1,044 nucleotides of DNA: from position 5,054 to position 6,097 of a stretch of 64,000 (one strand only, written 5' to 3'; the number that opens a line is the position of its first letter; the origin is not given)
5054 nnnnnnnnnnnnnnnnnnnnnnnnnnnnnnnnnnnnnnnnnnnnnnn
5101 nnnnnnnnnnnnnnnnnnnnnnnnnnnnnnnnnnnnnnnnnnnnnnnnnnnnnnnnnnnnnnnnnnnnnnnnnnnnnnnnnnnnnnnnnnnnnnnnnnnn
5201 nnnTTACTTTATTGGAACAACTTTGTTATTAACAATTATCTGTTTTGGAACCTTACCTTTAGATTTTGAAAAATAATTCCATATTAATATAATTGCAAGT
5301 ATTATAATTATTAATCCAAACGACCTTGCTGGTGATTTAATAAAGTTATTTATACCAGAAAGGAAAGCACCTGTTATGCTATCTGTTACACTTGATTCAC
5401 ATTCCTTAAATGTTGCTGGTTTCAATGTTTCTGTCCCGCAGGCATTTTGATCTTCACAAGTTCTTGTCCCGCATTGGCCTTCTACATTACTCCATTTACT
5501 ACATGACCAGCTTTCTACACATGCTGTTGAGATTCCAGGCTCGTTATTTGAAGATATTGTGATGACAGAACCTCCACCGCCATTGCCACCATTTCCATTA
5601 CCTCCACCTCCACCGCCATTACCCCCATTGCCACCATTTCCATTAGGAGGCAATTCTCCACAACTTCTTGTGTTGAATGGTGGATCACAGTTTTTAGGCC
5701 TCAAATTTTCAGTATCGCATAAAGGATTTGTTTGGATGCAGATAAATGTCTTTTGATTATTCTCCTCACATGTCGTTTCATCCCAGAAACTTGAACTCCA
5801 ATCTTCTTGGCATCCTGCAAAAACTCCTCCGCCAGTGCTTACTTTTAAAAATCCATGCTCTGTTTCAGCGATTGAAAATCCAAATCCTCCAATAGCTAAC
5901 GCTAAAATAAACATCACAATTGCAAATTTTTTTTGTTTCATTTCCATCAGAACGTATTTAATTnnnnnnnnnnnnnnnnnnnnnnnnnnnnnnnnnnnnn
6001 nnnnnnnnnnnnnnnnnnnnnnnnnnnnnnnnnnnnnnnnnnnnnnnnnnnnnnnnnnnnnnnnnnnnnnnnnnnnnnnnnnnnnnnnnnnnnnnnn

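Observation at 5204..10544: Giant (1526 aa) Cys-rich surface protein translationally coupled to a small Cys-rich, Gly/Asn-linker membrane protein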

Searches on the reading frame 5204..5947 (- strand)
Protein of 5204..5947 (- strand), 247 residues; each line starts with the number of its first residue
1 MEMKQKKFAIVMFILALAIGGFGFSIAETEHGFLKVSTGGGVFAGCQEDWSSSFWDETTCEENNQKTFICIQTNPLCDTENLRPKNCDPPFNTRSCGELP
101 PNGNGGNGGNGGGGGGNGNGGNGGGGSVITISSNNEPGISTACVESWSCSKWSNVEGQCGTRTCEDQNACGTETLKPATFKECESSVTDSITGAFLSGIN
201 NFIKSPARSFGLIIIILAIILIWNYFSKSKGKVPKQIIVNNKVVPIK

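Call 6: search_protein_families(library=pfam, proteins=[window:5204-5947:-], max_evalue=1)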
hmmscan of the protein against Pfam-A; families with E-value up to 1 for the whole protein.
window:5204-5947:- (247 aa): 0 families

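Call 7: search_protein_families(library=ncbifam, proteins=[window:5204-5947:-], max_evalue=1)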
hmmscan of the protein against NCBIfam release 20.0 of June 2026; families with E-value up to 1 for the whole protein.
window:5204-5947:- (247 aa): 1 family
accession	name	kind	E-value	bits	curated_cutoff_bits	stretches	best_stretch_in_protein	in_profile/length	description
NF053636.1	DDHlcsCsdAPsy1082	equivalog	0.39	9.2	890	1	93-179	382-467/512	DEAD/DEAH box helicase CsdA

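Call 15: find_homologous_proteins(query=window:5204-5947:-, max_evalue=0.01)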
Query window:5204-5947:- (247 aa): 4 proteins with E <= 0.01 among 7204 candidates.
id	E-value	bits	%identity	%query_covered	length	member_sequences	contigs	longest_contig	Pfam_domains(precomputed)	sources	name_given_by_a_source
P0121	3.5e-164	562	100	100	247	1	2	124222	-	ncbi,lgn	-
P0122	5.9e-54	201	48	87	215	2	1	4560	-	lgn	-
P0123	1.1e-40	158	41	86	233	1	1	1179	-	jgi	-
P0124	1.2e-5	43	54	17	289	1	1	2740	-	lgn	-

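Call 17: find_encoding_contigs(protein=P0121, flank=10000, max_places=3)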
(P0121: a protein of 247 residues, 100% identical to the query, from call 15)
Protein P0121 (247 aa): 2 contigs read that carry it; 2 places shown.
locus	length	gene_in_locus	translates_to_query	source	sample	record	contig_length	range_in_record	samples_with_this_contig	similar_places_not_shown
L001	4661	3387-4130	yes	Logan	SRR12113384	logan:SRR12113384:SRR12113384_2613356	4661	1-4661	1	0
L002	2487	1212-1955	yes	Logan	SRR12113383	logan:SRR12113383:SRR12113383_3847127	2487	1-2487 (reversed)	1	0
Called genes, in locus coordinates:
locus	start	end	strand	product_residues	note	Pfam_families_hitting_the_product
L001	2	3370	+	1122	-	?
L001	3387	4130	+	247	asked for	-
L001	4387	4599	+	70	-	-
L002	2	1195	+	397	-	?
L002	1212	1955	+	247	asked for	-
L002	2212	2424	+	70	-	-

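Call 18: find_encoding_contigs(protein=P0122, flank=10000, max_places=3)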
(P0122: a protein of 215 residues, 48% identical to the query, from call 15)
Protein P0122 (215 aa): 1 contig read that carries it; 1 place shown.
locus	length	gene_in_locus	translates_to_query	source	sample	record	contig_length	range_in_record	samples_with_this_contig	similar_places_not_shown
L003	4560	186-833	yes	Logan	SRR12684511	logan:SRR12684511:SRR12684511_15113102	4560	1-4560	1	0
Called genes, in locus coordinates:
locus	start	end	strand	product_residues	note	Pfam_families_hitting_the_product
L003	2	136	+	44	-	?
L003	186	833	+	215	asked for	-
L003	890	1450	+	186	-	PF02412:TSP_3 (faint)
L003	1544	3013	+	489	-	PF05048:NosD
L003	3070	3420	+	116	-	-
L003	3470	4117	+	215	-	PF04967:HTH_10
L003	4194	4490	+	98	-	-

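Call 19: find_encoding_contigs(protein=P0123, flank=10000, max_places=3)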
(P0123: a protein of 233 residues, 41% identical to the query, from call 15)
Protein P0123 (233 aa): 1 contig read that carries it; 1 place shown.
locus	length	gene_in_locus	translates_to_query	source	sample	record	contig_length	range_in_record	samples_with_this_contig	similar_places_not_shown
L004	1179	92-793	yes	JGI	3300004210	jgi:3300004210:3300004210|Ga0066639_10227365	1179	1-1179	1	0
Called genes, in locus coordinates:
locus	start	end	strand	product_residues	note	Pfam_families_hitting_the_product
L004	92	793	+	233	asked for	-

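Call 36: find_related_loci(query=A2, collection=genome_contigs, flank=10000)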
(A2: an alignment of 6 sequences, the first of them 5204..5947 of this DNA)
Query A2 (247 aa) in genome_contigs; peptide patterns used: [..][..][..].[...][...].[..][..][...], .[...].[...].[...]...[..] (x = any residue, [..] = any of these).
79 stretches matched a pattern; 21 encode a relative of the query (tblastn E <= 1e-3); 21 distinct loci.
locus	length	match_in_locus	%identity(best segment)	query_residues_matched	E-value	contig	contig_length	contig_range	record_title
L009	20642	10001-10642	43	11-230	8e-37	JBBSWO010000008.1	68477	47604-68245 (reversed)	MAG: Nanoarchaeota archaeon isolate H41-bin116_1 H41_bin116_1_000000000008, whole genome shotgun sequence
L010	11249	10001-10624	42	10-224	1e-30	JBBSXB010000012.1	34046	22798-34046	MAG: Nanoarchaeota archaeon isolate H41-bin091_1 H41_bin091_1_000000000012, whole genome shotgun sequence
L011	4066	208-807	41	31-232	7e-30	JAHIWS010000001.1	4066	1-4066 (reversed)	MAG: Nanoarchaeota archaeon isolate MM_PW_MetaG.mb.9 MM_PW_MetaG.mb.9_k141_54623, whole genome shotgun sequence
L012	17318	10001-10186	40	124-185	4e-11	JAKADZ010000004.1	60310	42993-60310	MAG: Nanoarchaeota archaeon isolate WY1.bin114 NODE_746_length_60310_cov_5.300550, whole genome shotgun sequence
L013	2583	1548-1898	29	141-236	4e-10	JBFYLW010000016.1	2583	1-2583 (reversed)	MAG: Nanoarchaeota archaeon isolate PPR_0046 PPR_0046.fa_k121_355486, whole genome shotgun sequence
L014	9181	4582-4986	28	46-186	8e-10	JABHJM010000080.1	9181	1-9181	MAG: Candidatus Iainarchaeum archaeon isolate SI037_bin87 k141_1871818, whole genome shotgun sequence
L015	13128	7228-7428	40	141-210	8e-10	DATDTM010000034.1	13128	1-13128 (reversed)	MAG TPA_asm: Candidatus Nanoarchaeia archaeon isolate SMAG_U8031 k141_2415323, whole genome shotgun sequence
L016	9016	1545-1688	50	139-186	1e-9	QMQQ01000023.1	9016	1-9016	MAG: Candidatus Woesearchaeota archaeon isolate B54_G15 B54_Guay15_scaffold_02292, whole genome shotgun sequence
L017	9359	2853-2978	50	143-186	2e-9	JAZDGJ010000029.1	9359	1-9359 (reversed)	MAG: Candidatus Woesearchaeota archaeon isolate MEGAHIT-group-0.258 k141_17259689, whole genome shotgun sequence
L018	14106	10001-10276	49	132-186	5e-9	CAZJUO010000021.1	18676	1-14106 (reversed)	MAG TPA_asm: uncultured Gammaproteobacteria bacterium isolate SRP141376_co4_277 genome assembly, contig: NODE_5149_lengt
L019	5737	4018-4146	47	141-183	2e-8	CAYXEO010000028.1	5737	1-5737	MAG TPA_asm: uncultured Methanosarcinales archaeon isolate SRP077602_co6_159 genome assembly, contig: NODE_20504_length_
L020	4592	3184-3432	35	143-221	3e-8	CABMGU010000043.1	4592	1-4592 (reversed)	uncultured archaeon isolate LFW-252_3 genome assembly, contig: LFW2523_48, whole genome shotgun sequence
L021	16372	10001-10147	47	139-187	1e-7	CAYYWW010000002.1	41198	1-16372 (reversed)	MAG TPA_asm: uncultured archaeon isolate binchicken_co256_26 genome assembly, contig: NODE_1254_length_41198_cov_10.1270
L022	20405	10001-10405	45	46-184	2e-7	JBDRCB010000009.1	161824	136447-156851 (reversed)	MAG: archaeon isolate MEGAHIT-group-1.161 k141_3394871, whole genome shotgun sequence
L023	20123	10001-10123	46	139-179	5e-7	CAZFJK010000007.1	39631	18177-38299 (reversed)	MAG TPA_asm: uncultured Methanosarcinales archaeon isolate SRP338002_co1_165 genome assembly, contig: NODE_925_length_39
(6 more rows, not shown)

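Call 54: search_protein_representatives(alignment_id=A4)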
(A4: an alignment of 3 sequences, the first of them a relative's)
Query: 3 sequences, 228 profile positions. Proteins with E-value up to 0.001 (for the whole library): 2319; up to 1e-10: 370; up to 1e-30: 37. The best 150 are listed.
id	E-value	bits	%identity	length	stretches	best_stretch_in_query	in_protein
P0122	1.7e-106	371.0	-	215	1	17-224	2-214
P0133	7.4e-58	211.9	-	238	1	4-216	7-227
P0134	2.2e-52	194.0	-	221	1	6-218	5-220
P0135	3.3e-50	186.9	-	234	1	6-221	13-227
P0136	5.9e-50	186.1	-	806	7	127-179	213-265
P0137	1.5e-48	181.4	-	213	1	4-212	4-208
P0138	5.1e-48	179.7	-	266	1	5-218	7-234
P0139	1.4e-47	178.3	-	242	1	5-218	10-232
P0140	2.6e-47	177.4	-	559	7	127-173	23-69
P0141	5.9e-47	176.2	-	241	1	7-219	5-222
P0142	1.8e-45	171.4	-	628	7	129-172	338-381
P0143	2.5e-45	170.9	-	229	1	5-218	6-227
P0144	2.7e-45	170.8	-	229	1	6-220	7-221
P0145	1.0e-44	168.9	-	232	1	2-224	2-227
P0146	1.3e-44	168.5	-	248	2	85-218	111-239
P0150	1.2e-41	158.8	-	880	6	129-176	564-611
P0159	1.2e-34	135.9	-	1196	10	128-178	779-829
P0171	2.7e-29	118.5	-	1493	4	128-174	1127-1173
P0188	9.0e-24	100.4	-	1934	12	127-177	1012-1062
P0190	9.4e-24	100.3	-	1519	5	126-174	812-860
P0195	8.5e-23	97.2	-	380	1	80-224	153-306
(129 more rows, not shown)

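Call 59: search_protein_families(library=pfam, proteins=[P0136, P0140, P0150, P0159, P0188, P0171, P0190, P0195], max_evalue=0.01)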
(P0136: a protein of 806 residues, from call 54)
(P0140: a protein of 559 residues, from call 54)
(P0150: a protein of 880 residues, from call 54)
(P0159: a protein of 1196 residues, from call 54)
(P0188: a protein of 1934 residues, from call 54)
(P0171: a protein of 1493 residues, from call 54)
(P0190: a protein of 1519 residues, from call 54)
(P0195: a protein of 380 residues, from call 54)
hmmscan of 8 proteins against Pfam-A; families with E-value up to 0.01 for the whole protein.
P0136 (806 aa): 1 family
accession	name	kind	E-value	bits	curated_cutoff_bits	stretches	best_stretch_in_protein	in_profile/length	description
PF22021.2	RbmA-like_FnIII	-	0.0017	18.6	27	0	627-675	57-105/111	RbmA-like, FnIII domain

P0140 (559 aa): 1 family
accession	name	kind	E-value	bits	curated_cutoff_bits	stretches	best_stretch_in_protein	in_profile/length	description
PF07705.17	CARDB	-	5.5e-21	75.1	22.7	2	446-552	3-100/101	CARDB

P0150 (880 aa): 2 families
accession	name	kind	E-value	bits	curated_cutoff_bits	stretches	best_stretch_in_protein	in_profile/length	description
PF07752.16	S-layer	-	3.8e-10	39.7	30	1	292-385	110-204/259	S-layer protein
PF01835.25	MG2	-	0.0082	16.9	32.8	0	675-753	27-96/96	MG2 domain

P0159 (1196 aa): 1 family
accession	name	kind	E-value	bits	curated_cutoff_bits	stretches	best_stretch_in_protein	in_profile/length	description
PF14282.11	FlxA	-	0.0015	19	26.3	1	23-56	40-73/101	FlxA-like protein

P0188 (1934 aa): 2 families
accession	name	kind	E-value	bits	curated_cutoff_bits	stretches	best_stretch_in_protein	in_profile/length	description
PF10342.15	Kre9_KNH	-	8.3e-23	81.4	24.6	3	1343-1427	2-82/94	Kre9/KNH-like N-terminal Ig-like domain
PF01471.23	PG_binding_1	-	4.3e-14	52.9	23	2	249-287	19-57/57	Putative peptidoglycan binding domain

P0171 (1493 aa): 8 families
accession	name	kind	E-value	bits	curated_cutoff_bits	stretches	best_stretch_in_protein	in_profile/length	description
PF16656.11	Pur_ac_phosph_N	-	4.5e-25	88.5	30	3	762-828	7-82/93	Purple acid Phosphatase, N-terminal domain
PF13517.12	FG-GAP_3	-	3.5e-23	82.4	26.9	3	1331-1397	1-60/61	FG-GAP-like repeat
PF01839.29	FG-GAP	-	6.4e-19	67.9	22.1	4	1218-1240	2-24/37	FG-GAP repeat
PF00041.27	fn3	-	9.8e-19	67.8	25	3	894-965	4-72/84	Fibronectin type III domain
PF16655.11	PhoD_N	-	1.5e-06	29.1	30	0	1064-1098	48-80/90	PhoD-like phosphatase, N-terminal domain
PF14885.12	GHL15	-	8.8e-06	26.3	27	1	391-641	43-268/271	Hypothetical glycosyl hydrolase family 15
PF16893.11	fn3_2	-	0.00083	19.9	27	0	893-960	5-72/89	Fibronectin type III domain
PF25292.1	Beta-prop_CGLA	-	0.0026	17.7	26.8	0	1271-1294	33-56/316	Lambda-carrageenase beta-propeller domain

P0190 (1519 aa): 2 families
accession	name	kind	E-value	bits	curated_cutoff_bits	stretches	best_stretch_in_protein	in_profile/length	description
PF04015.17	DUF362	-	3e-13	50.7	24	1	186-409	1-199/200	Domain of unknown function (DUF362)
PF13620.12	CarboxypepD_reg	-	8.4e-05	23.3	32.3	1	1387-1452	1-74/82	Carboxypeptidase regulatory-like domain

P0195 (380 aa): 1 family
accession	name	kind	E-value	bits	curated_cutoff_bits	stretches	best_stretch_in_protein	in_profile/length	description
PF22251.1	PFF1_TM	-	0.0022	18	32.3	1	278-370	102-200/300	Vacuolar membrane protease, transmembrane domain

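Call 62: find_related_loci(query=A2, collection=metagenome_contigs, flank=10000)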
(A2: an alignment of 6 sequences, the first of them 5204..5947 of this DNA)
Query A2 (247 aa) in metagenome_contigs; peptide patterns used: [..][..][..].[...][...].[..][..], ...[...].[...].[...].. (x = any residue, [..] = any of these).
569 stretches matched a pattern; 272 encode a relative of the query (tblastn E <= 1e-3); the best 80 are kept; 80 distinct loci.
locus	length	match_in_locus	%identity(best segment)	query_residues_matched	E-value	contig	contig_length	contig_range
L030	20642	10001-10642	43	11-230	2e-36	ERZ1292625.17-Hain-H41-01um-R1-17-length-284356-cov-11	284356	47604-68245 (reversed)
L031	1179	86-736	39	3-222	6e-33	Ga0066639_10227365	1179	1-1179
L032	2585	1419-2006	41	1-205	4e-31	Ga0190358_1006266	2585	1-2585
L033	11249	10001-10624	42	10-224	3e-30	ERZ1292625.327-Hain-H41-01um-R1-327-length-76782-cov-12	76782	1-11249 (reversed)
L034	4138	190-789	41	31-232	2e-29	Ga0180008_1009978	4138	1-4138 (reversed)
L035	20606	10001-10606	39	29-214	5e-27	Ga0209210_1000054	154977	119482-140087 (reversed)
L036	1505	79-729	33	1-226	2e-20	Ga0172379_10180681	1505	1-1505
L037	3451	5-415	44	93-230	3e-19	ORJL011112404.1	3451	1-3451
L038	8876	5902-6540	31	26-238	9e-13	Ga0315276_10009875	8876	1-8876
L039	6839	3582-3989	30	98-223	3e-11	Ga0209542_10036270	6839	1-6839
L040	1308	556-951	37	46-183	8e-11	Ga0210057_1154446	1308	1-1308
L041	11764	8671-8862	45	122-183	1e-10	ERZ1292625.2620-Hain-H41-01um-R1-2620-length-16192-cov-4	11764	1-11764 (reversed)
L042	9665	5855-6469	29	26-221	2e-10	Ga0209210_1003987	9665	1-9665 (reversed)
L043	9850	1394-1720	44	138-198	2e-10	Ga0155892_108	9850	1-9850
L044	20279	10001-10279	35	101-183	3e-10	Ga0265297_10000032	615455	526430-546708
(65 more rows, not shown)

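Call 66: predict_structure(alignment_id=A6)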
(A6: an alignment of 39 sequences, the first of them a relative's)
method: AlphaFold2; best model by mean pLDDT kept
length: 247 residues; sequences in the alignment: 39
mean_pLDDT: 71.1   pTM: 0.32
mean pLDDT of the five models: 71.1, 69.5, 69.5, 68.6, 68.6
residues with pLDDT >= 90: 52; 70-90: 81; 50-70: 65; < 50: 49
segments of 3 or more residues with pLDDT < 50: 24-43, 105-126, 134-137
pLDDT, mean of each block of 10 residues (from residue 1): 72 81 49 43 69 90 90 88 91 85 49 41 49 50 85 89 93 89 69 53 62 85 82 61 62
secondary structure, 60 per line:
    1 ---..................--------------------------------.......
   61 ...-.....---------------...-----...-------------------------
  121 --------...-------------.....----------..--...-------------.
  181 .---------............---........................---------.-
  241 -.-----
elements in order: H4-21 E54-56 H57-63 E65-69 E93-95 E129-131 E145-149 E164-166 H191-202 H206-229

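Call 69: fold_search(model_id=the predicted structure, library=pdb)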
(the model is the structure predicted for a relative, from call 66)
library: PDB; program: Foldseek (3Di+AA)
matches with E <= 10: 8; with E <= 0.001: 0
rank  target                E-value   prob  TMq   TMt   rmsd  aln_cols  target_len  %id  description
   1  5wvi_U                4.2e+00  0.03  0.11  0.10  23.9       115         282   16  The resting state of yeast proteasome (released 2017-03-22)
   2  4ocn_D                4.4e+00  0.11  0.12  0.16   4.5        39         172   10  Crystal Structure of the Rpn8-Rpn11 MPN domain heterodimer, crystal form II (released 2014-01-29)
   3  5t0c_AZ               6.8e+00  0.03  0.11  0.10  26.8       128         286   15  Structural basis for dynamic regulation of the human 26S proteasome (released 2016-10-19)
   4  7fjd_f                7.2e+00  0.04  0.11  0.20  10.1        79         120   16  Cryo-EM structure of a membrane protein(WT) (released 2022-07-27)
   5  7xhl_E                7.7e+00  0.01  0.08  0.05  13.4        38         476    8  Complex structure of a Glucose 6-Phosphate Dehydrogenase from Zymomonas mobilis (released 2023-04-12)
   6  9ci8_e                9.2e+00  0.02  0.09  0.17   9.6        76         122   17  T cell receptor complex (released 2024-07-31)
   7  9uvr_B                9.8e+00  0.06  0.13  0.08   3.7        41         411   15  Crystal structure of SSA1632 from Streptococcus sanguinis (released 2026-01-21)
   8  8tw6_E                9.8e+00  0.02  0.08  0.15   9.3        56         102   18  TCR in nanodisc ND-II (released 2024-10-02)

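Call 73: search_protein_families(library=pfam, proteins=[L009:10725-11444:+, L009:11785-16035:+, L011:1532-2092:+, L035:10732-11376:+], max_evalue=0.01)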
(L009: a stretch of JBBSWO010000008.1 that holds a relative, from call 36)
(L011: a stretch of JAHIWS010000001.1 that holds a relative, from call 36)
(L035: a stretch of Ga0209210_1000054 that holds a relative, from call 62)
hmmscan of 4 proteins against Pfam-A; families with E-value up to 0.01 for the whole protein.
L009:10725-11444:+ (239 aa): 1 family
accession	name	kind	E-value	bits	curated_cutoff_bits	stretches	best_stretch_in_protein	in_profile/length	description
PF03575.23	Peptidase_S51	-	1.1e-58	198.7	23.9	1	5-208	1-205/206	Peptidase family S51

L009:11785-16035:+ (1416 aa): 5 families
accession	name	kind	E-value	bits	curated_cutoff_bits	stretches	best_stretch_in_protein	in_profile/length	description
PF00082.27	Peptidase_S8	-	2.2e-54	185.2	21.8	1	189-631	1-288/288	Subtilase family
PF13517.12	FG-GAP_3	-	1.2e-24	87.1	26.9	4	767-827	1-60/61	FG-GAP-like repeat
PF01839.29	FG-GAP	-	2.4e-15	56.5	22.1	0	766-790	8-36/37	FG-GAP repeat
PF00404.24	Dockerin_1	-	5.4e-08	33.3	22.9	1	1205-1261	2-56/57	Dockerin type I domain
PF05922.21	Inhibitor_I9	-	3e-06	28.3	21.2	1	67-163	1-81/82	Peptidase inhibitor I9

L011:1532-2092:+ (186 aa): 1 family
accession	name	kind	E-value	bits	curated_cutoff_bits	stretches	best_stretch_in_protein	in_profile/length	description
PF02412.23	TSP_3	-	0.0002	21.4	25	0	27-48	15-36/36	Thrombospondin type 3 repeat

L035:10732-11376:+ (214 aa): 1 family
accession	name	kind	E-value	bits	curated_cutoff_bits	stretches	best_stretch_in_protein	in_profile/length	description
PF02412.23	TSP_3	-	9.7e-06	25.6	25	1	55-76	15-36/36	Thrombospondin type 3 repeat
